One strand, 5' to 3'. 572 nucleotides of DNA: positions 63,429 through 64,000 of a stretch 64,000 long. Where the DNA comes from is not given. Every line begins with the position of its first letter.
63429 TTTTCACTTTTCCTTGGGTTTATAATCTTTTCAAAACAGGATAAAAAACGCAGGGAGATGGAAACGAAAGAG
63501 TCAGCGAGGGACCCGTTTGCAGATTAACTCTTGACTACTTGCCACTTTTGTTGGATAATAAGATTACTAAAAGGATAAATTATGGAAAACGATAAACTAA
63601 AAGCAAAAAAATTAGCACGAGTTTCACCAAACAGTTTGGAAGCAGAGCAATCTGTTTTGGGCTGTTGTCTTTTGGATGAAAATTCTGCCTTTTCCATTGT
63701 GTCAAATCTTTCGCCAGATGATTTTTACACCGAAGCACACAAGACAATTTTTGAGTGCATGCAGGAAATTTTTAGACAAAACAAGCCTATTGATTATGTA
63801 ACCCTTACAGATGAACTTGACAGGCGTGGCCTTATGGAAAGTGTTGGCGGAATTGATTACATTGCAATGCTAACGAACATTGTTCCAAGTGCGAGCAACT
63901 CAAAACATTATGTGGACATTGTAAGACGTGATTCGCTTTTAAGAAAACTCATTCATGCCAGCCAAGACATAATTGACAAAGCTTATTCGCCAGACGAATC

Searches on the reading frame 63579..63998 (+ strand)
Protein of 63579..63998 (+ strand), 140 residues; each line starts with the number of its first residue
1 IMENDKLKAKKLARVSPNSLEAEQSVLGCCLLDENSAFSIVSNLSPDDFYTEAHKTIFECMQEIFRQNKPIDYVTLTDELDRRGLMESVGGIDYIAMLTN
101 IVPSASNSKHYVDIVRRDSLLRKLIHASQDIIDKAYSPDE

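Call 38: search_protein_families(library=pfam, proteins=[window:63579-63998:+], max_evalue=0.001)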
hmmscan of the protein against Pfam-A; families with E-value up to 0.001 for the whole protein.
window:63579-63998:+ (140 aa): 1 family
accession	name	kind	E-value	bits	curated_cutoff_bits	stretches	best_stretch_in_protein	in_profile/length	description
PF00772.26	DnaB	-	4.8e-34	116.9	23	1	16-116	2-102/103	DnaB-like helicase N terminal domain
